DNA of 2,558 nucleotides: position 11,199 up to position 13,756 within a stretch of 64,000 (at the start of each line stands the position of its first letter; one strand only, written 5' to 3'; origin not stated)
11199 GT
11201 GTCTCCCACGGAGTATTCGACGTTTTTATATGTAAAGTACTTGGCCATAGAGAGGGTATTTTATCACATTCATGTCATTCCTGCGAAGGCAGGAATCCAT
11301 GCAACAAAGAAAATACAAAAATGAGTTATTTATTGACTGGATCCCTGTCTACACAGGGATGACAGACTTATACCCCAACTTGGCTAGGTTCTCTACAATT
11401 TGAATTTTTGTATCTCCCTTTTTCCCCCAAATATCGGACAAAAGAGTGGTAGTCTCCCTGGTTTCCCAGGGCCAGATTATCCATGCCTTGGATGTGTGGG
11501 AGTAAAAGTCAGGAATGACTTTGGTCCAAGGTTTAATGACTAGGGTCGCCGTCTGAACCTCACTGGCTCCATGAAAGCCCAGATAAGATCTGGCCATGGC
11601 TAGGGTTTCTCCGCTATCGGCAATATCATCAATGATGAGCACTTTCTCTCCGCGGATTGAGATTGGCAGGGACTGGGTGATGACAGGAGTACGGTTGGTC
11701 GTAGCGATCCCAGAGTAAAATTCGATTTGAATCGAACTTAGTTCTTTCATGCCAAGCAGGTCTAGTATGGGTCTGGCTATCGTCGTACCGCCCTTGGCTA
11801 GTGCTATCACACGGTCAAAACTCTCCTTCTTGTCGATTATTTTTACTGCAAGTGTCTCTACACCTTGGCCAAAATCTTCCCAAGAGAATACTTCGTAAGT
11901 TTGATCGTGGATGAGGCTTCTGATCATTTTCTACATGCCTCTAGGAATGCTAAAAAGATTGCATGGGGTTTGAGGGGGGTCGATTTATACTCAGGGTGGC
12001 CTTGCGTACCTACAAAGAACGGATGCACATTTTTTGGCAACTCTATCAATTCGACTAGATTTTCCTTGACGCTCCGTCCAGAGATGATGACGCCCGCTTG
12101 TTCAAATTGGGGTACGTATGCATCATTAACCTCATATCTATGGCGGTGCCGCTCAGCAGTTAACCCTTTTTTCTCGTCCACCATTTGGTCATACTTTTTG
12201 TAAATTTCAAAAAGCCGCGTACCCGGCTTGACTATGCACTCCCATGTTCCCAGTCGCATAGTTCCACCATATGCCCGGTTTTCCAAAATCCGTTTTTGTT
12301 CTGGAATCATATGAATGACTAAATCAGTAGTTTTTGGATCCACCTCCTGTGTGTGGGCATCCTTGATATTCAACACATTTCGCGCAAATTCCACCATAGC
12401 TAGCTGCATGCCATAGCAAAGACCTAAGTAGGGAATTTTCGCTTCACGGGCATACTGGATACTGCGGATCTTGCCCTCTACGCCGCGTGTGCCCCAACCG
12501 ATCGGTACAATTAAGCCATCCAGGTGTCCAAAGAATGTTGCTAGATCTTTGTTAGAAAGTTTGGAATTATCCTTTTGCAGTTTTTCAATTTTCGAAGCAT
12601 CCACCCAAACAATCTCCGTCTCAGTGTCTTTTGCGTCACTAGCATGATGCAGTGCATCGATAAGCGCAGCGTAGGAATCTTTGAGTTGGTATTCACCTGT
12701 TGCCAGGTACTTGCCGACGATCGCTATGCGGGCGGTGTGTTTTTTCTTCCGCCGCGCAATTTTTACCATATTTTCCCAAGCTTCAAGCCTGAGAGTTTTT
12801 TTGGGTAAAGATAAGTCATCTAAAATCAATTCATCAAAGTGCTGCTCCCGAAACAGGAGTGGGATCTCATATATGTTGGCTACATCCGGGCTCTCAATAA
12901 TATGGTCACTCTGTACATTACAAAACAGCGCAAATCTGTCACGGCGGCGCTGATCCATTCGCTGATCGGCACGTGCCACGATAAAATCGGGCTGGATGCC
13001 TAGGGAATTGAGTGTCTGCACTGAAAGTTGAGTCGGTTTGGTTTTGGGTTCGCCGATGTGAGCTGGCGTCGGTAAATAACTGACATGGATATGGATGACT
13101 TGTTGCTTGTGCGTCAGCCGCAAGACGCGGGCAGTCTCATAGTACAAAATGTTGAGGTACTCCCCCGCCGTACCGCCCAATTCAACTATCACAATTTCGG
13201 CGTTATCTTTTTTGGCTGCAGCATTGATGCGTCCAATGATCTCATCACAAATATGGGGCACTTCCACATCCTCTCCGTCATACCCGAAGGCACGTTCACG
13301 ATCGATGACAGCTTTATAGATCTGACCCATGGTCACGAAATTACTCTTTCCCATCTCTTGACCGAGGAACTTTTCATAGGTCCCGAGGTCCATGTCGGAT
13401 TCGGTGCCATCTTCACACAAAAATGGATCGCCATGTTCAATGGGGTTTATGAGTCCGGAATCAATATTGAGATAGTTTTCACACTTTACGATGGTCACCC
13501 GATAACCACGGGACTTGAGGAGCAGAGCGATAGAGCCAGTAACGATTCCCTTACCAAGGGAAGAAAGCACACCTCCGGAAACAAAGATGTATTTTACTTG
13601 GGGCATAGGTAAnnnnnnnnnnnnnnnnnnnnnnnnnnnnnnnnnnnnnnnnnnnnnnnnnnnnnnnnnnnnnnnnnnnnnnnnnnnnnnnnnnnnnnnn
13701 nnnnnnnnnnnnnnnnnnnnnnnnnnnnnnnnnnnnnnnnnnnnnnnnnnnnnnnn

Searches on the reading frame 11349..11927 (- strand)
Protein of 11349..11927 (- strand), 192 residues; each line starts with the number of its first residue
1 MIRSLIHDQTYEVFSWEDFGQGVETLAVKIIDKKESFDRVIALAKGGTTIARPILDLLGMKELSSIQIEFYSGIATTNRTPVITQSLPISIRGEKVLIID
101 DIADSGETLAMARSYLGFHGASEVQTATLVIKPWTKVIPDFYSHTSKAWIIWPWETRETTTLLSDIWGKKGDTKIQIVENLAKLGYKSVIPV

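Call 6: search_protein_families(library=ncbifam, proteins=[window:11349-11927:-], max_evalue=0.01)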
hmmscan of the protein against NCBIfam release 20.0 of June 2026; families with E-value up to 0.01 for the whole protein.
window:11349-11927:- (192 aa): 16 families
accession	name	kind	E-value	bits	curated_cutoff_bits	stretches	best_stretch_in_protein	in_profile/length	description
NF006613.0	PRK09177.1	equivalog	2.7e-15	56.3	138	1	10-157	8-147/159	xanthine phosphoribosyltransferase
TIGR01203.1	HGPRTase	equivalog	8.2e-12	45.2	150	1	20-135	9-127/167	hypoxanthine phosphoribosyltransferase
NF006605.0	PRK09162.1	equivalog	1.2e-10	41.1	181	1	9-140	13-145/183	hypoxanthine-guanine phosphoribosyltransferase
TIGR01251.1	ribP_PPkin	subfamily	2.8e-07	29.7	113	1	21-127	144-244/309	ribose-phosphate diphosphokinase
NF002095.0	PRK00934.1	equivalog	8.5e-06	25.1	296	1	32-127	151-239/287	ribose-phosphate diphosphokinase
NF002620.0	PRK02277.1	subfamily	1.3e-05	24.9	115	1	30-132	80-180/201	orotate phosphoribosyltransferase-like protein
NF003549.0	PRK05205.1-5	equivalog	0.00011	21.7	138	1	9-128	4-135/182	bifunctional pyr operon transcriptional regulator/uracil phosphoribosyltransferase PyrR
NF003545.0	PRK05205.1-1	equivalog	0.00012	21.6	140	1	35-112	28-108/171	bifunctional pyr operon transcriptional regulator/uracil phosphoribosyltransferase PyrR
NF002320.0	PRK01259.1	subfamily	0.0004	19.9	297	1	90-126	211-247/316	ribose-phosphate diphosphokinase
NF005537.0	PRK07199.1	subfamily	0.00083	18.5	322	1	86-127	204-245/301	ribose-phosphate diphosphokinase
NF000014.2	tet_prtrans_34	exception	0.0019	18.1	345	1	15-157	8-142/154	xanthine phosphoribosyltransferase Tet(34)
NF006328.0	PRK08558.1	equivalog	0.003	17.2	184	1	70-111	151-194/238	adenine phosphoribosyltransferase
NF002844.0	PRK03092.1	equivalog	0.0035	16.6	438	1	90-127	220-257/326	ribose-phosphate diphosphokinase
NF005299.0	PRK06827.1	subfamily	0.004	15.9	327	1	71-127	243-299/383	phosphoribosylpyrophosphate synthetase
TIGR00201.1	comF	subfamily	0.0049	16.8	233.55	1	88-130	148-189/190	ComF family protein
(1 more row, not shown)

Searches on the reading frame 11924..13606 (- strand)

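Call 6: search_protein_families(library=ncbifam, proteins=[window:11924-13606:-], max_evalue=0.01)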
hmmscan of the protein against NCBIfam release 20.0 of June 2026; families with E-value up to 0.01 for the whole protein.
window:11924-13606:- (560 aa): 7 families
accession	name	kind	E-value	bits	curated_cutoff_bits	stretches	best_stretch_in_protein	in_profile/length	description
NF003792.0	PRK05380.1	equivalog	3.2e-183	610.2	308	1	3-558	2-526/534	CTP synthase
TIGR00337.1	PyrG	equivalog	3.5e-182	606.7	462.75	1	4-557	3-526/526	glutamine hydrolyzing CTP synthase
NF004836.1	PRK06186.1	equivalog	1.9e-32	112.3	260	1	293-558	2-227/228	CTP synthase C-terminal region-related (seleno)protein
NF001975.0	PRK00758.1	equivalog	0.00032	20.3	198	0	358-415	39-93/185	GMP synthase subunit A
TIGR01368.1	CPSaseIIsmall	equivalog_domain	0.00097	18.2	307.35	0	363-418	218-274/361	glutamine-hydrolyzing carbamoyl-phosphate synthase small subunit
TIGR00888.1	guaA_Nterm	equivalog_domain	0.003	17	172.15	1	375-412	55-92/188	glutamine-hydrolyzing GMP synthase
NF005849.0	PRK07765.1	equivalog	0.0067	15.7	308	0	344-411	31-97/219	aminodeoxychorismate/anthranilate synthase component II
